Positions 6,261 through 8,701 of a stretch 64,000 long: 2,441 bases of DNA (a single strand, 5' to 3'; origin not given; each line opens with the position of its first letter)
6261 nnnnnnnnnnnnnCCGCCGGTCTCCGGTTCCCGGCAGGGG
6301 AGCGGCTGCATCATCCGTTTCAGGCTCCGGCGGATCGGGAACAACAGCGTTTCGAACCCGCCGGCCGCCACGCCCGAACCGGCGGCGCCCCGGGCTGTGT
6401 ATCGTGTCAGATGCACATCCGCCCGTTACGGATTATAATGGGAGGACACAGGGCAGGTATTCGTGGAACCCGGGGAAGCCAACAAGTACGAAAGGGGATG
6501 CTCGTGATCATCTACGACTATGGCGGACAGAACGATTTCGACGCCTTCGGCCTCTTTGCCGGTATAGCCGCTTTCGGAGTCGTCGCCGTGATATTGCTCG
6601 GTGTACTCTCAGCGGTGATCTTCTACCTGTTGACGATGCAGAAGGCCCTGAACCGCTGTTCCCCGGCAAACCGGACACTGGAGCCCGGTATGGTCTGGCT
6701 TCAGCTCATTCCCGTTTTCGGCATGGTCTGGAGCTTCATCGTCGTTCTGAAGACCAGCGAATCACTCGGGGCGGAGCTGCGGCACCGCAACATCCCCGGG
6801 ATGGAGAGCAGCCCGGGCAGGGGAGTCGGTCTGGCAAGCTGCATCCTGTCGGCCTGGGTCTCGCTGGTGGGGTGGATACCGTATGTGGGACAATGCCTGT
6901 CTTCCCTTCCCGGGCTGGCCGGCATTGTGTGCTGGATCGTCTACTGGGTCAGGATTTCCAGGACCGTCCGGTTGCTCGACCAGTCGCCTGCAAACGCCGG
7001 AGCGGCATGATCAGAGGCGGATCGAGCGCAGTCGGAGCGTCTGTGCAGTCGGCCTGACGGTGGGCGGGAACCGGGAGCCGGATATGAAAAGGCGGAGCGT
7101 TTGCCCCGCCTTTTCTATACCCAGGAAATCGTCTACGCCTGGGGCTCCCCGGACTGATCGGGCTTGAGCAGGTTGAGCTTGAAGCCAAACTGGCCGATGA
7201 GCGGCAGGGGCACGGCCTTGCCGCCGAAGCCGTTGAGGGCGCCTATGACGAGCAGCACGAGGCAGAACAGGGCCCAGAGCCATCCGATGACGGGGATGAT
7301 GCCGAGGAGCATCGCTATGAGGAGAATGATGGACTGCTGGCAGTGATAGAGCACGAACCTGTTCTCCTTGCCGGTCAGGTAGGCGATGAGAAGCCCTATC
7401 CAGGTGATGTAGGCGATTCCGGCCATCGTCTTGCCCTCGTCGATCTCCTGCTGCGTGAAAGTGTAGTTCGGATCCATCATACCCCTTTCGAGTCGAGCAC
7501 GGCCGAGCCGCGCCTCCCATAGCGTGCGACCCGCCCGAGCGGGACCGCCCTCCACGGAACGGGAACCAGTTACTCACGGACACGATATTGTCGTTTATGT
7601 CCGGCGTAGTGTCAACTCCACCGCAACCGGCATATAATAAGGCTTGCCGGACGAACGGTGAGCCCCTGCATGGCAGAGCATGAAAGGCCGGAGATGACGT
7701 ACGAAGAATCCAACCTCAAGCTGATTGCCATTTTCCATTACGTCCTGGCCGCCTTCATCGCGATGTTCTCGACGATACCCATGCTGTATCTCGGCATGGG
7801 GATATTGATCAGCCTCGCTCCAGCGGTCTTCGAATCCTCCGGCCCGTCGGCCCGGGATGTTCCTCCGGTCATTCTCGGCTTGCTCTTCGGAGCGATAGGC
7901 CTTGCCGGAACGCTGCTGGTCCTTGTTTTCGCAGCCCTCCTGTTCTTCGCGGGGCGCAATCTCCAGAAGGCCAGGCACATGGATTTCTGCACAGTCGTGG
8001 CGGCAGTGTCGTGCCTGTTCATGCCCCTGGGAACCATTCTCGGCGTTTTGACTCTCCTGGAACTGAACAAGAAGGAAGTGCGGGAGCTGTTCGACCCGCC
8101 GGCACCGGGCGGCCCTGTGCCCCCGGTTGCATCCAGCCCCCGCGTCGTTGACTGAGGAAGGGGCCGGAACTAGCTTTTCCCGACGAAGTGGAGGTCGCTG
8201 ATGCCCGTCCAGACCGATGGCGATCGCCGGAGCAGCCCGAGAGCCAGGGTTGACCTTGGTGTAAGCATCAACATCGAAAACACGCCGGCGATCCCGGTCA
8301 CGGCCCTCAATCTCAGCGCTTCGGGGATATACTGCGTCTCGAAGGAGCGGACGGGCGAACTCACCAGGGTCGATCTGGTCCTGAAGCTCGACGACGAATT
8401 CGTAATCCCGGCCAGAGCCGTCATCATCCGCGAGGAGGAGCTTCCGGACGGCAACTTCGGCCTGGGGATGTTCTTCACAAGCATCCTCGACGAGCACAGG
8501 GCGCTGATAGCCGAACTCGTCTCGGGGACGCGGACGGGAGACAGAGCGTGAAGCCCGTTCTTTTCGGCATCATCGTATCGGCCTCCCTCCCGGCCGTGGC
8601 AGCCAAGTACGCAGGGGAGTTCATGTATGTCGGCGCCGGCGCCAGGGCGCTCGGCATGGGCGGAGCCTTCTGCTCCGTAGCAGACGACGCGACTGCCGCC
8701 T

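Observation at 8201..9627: PilZ c-di-GMP receptor gene overlapped (GTGA) with a FadL/PorV-like outer-membrane barrel gene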

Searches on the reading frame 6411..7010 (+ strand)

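Call 3: search_protein_families(library=pfam, proteins=[window:6411-7010:+], max_evalue=0.1)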
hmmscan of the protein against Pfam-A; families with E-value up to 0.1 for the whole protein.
window:6411-7010:+ (199 aa): 2 families
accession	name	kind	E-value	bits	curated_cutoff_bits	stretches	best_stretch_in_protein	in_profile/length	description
PF14018.11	DUF4234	-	0.0048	17.4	25.3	0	70-119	19-68/70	Domain of unknown function (DUF4234)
PF14219.11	DUF4328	-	0.0058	16.6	27.2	1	43-113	13-80/166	Domain of unknown function (DUF4328)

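Call 4: search_protein_families(library=ncbifam, proteins=[window:6411-7010:+], max_evalue=0.1)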
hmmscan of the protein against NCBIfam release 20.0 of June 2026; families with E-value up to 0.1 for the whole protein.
window:6411-7010:+ (199 aa): 0 families

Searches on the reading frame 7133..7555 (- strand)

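Call 3: search_protein_families(library=pfam, proteins=[window:7133-7555:-], max_evalue=0.1)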
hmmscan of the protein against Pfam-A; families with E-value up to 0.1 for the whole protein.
window:7133-7555:- (140 aa): 0 families

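Call 4: search_protein_families(library=ncbifam, proteins=[window:7133-7555:-], max_evalue=0.1)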
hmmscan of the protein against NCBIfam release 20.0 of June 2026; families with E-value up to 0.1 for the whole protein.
window:7133-7555:- (140 aa): 1 family
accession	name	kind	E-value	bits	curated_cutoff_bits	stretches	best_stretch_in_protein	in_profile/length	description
NF052609.1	PhinosDhcerSyn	equivalog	0.012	15.1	480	1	23-91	97-160/305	phosphoinositol dihydroceramide synthase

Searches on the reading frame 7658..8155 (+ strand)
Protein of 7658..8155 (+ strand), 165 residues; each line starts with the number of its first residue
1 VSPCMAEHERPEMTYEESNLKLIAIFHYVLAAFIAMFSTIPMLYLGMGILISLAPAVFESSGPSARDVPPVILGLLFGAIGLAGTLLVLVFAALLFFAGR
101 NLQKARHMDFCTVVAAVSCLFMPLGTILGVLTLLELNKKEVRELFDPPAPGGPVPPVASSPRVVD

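Call 3: search_protein_families(library=pfam, proteins=[window:7658-8155:+], max_evalue=0.1)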
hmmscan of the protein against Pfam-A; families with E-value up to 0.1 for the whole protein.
window:7658-8155:+ (165 aa): 0 families

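Call 4: search_protein_families(library=ncbifam, proteins=[window:7658-8155:+], max_evalue=0.1)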
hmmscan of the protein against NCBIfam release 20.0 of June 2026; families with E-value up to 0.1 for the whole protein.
window:7658-8155:+ (165 aa): 0 families

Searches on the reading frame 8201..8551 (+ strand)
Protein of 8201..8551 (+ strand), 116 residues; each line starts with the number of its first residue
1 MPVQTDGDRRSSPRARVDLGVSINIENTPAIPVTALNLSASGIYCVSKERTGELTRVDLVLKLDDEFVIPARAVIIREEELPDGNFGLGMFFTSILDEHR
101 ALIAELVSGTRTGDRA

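Call 3: search_protein_families(library=pfam, proteins=[window:8201-8551:+], max_evalue=0.1)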
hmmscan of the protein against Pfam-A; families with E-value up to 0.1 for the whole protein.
window:8201-8551:+ (116 aa): 1 family
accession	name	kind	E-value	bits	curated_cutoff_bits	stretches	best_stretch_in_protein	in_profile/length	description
PF07238.19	PilZ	-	3e-09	37.6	22.5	1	8-107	1-100/102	PilZ domain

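Call 4: search_protein_families(library=ncbifam, proteins=[window:8201-8551:+], max_evalue=0.1)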
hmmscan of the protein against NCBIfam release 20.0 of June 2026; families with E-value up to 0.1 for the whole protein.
window:8201-8551:+ (116 aa): 1 family
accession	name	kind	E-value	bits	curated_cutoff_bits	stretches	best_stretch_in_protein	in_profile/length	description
TIGR02266.1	gmx_TIGR02266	paralog_domain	2.3e-06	27.7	68.7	1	30-108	16-96/96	TIGR02266 family protein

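Call 8: find_homologous_proteins(query=window:8201-8551:+)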
Query window:8201-8551:+ (116 aa): 25 proteins with E <= 0.001 among 34 candidates.
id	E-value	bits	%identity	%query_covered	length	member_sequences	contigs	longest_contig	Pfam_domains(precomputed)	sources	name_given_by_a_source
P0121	1.6e-67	242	100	99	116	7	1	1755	PF07238.20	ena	-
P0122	3.5e-54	199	81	100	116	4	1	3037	PF07238.20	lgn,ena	-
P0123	1.8e-53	197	78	100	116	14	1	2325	PF07238.20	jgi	-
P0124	4.2e-49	183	72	100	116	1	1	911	PF07238.20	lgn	-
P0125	7.9e-39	150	66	92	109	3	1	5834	PF07238.20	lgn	-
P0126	4.7e-38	147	68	91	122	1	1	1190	PF07238.20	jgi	jgi:hypothetical protein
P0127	5.0e-37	144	65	91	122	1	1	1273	PF07238.20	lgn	-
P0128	1.1e-35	140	63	94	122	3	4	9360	PF07238.20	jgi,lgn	jgi:hypothetical protein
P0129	1.4e-35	139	65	87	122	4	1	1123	PF07238.20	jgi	jgi:hypothetical protein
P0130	2.2e-32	129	65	87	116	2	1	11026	PF07238.20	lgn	-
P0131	6.2e-31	124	64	87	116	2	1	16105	PF07238.20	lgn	-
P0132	1.3e-30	123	58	96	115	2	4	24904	PF07238.20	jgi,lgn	jgi:hypothetical protein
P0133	2.5e-30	122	61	77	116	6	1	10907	PF07238.20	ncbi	-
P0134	3.1e-30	122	63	91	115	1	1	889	PF07238.20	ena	-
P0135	1.1e-29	120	58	93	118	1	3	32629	PF07238.20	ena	-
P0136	2.1e-29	119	61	91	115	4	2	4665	PF07238.20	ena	-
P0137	2.8e-29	119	58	90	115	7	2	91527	PF07238.20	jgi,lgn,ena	-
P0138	5.1e-29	118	61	91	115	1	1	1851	PF07238.20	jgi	jgi:hypothetical protein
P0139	2.0e-28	116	56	87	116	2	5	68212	PF07238.20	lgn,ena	-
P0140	9.8e-28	114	68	76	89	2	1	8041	PF07238.20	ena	-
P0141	4.1e-26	109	58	86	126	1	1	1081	PF07238.20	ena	-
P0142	2.2e-25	107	54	93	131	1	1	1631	PF07238.20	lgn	-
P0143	6.4e-24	102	50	94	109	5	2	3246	PF07238.20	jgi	-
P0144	2.0e-23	100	54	89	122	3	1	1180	PF07238.20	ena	-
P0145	3.5e-19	87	59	70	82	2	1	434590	PF07238.20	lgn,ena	-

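Call 33: find_related_loci(query=A3, collection=metagenome_contigs, flank=4000)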
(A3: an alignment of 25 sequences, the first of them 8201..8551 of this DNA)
Query A3 (116 aa) in metagenome_contigs; peptide patterns used: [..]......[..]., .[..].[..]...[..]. (x = any residue, [..] = any of these).
136 stretches matched a pattern; 41 encode a relative of the query (tblastn E <= 1e-3); 41 distinct loci.
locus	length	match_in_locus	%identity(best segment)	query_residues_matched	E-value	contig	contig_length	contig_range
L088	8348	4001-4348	100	1-116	3e-74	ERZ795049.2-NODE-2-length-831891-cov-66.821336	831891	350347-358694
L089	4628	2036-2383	97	1-116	8e-73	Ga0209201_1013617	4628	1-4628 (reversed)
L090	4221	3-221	97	44-116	8e-44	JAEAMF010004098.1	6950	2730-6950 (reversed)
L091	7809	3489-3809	65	8-116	8e-42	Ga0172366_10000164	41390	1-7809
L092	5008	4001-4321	65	8-116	8e-42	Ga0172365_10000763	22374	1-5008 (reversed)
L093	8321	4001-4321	65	8-116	8e-42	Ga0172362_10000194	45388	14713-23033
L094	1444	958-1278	63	8-116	1e-42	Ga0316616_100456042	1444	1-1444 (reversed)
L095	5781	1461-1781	58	8-116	5e-39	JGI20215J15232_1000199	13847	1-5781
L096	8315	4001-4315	58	8-111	2e-35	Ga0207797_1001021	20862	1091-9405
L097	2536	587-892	55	8-109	3e-34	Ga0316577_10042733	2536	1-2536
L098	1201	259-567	56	8-115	7e-35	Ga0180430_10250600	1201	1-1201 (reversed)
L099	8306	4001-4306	54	8-109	1e-33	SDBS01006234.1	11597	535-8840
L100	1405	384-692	53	6-108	8e-34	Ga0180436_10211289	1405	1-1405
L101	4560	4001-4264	60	21-108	3e-32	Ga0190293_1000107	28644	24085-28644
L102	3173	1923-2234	53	8-111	1e-31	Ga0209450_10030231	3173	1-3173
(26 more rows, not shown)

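Call 48: search_solved_structures(query=A3, max_evalue=0.01, show_alignments=2)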
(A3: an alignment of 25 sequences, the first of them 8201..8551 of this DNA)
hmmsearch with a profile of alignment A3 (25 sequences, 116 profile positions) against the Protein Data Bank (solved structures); distinct sequences matched with E-value up to 0.01: 1.
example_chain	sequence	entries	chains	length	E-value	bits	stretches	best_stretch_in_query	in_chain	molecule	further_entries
5vx6_A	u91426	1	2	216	3e-08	36.3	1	4-113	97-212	Uncharacterized protein YpfA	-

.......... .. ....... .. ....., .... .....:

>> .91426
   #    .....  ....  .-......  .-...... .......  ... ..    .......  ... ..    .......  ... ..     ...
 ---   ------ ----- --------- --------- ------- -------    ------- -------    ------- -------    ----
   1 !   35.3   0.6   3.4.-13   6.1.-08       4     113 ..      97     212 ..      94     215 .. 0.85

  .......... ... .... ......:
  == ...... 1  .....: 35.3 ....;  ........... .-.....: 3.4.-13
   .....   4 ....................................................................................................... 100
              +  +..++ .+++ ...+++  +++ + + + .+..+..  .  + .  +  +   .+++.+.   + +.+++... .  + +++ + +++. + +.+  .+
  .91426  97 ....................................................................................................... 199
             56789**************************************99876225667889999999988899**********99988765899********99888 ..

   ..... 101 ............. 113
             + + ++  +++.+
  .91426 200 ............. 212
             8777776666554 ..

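Call 65: predict_structure(alignment_id=A4)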
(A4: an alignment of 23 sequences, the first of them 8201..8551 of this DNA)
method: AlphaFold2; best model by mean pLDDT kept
length: 116 residues; sequences in the alignment: 23
mean_pLDDT: 76.4   pTM: 0.65
mean pLDDT of the five models: 76.4, 76.4, 76.1, 70.0, 68.8
residues with pLDDT >= 90: 32; 70-90: 53; 50-70: 16; < 50: 15
segments of 3 or more residues with pLDDT < 50: 1-8, 112-116
pLDDT, mean of each block of 10 residues (from residue 1): 45 55 70 77 88 88 83 93 92 91 79 44
secondary structure, 60 per line:
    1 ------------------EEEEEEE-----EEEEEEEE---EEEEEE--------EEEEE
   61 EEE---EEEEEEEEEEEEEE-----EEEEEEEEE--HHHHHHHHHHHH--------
elements in order: E19-25 E31-38 E42-47 E56-63 E67-80 E86-94 H97-108

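Call 67: fold_search(model_id=the predicted structure, library=pdb)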
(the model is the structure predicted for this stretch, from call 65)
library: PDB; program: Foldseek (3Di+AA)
matches with E <= 10: 614; with E <= 0.001: 5
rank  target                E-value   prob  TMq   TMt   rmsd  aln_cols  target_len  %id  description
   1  5vx6_A                1.2e-04  1.00  0.68  0.40   3.7       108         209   19  Structure of Bacillus subtilis Inhibitor of motility (MotI/DgrA) (released 2017-11-22)
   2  5vx6_B                1.6e-04  1.00  0.70  0.41   3.3       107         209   20  Structure of Bacillus subtilis Inhibitor of motility (MotI/DgrA) (released 2017-11-22)
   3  4rt0_C                8.0e-04  1.00  0.62  0.67   3.4       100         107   15  Structure of the Alg44 PilZ domain from Pseudomonas aeruginosa PAO1 in complex with c-di-GMP (released 2015-04-08)
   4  4xrn_B                8.5e-04  1.00  0.59  0.65   3.3        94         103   15  Pilz domain with c-di-gmp of a protein from Pseudomonas aeruginosa (released 2016-02-03)
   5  4rt1_B                9.0e-04  1.00  0.63  0.67   3.0        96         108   14  Structure of the Alg44 PilZ domain (R95A mutant) from Pseudomonas aeruginosa PAO1 in complex with c-di-GMP (released 2015-04-08)
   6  5y6f                  1.1e-03  1.00  0.65  0.35   4.7       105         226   12  Crystal structure of YcgR in complex with c-di-GMP from Escherichia coli (released 2018-07-18)
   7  5y6g                  1.3e-03  1.00  0.61  0.55   5.9       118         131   11  PilZ domain with c-di-GMP of YcgR from Escherichia coli (released 2018-07-18)
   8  4p00_A                1.5e-03  1.00  0.60  0.12   3.8       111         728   16  Bacterial Cellulose Synthase in complex with cyclic-di-GMP and UDP (released 2014-04-09)
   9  1ywu_MODEL_1_A        1.7e-03  1.00  0.61  0.57   7.4       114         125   21  Solution NMR structure of Pseudomonas Aeruginosa protein PA4608. Northeast Structural Genomics target PaT7 (released 2005-03-29)
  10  2gjg                  2.0e-03  1.00  0.67  0.33   3.0       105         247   10  CRYSTAL STRUCTURE OF A PILZ-CONTAINING PROTEIN (PP4397) FROM PSEUDOMONAS PUTIDA KT2440 AT 2.25 A RESOLUTION (released 2006-04-25)
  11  4xrn_A                2.0e-03  1.00  0.60  0.66   3.2        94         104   15  Pilz domain with c-di-gmp of a protein from Pseudomonas aeruginosa (released 2016-02-03)
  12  4rt0_A                2.5e-03  1.00  0.62  0.66   3.1        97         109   13  Structure of the Alg44 PilZ domain from Pseudomonas aeruginosa PAO1 in complex with c-di-GMP (released 2015-04-08)
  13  4xrn_D                2.7e-03  1.00  0.63  0.69   2.7        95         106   15  Pilz domain with c-di-gmp of a protein from Pseudomonas aeruginosa (released 2016-02-03)
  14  4xrn_C                2.7e-03  1.00  0.65  0.69   2.7        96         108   16  Pilz domain with c-di-gmp of a protein from Pseudomonas aeruginosa (released 2016-02-03)
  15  5kgo_A                2.8e-03  1.00  0.69  0.38   2.6       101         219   14  Structure of K. pneumonia MrkH-c-di-GMP complex (released 2016-08-17)
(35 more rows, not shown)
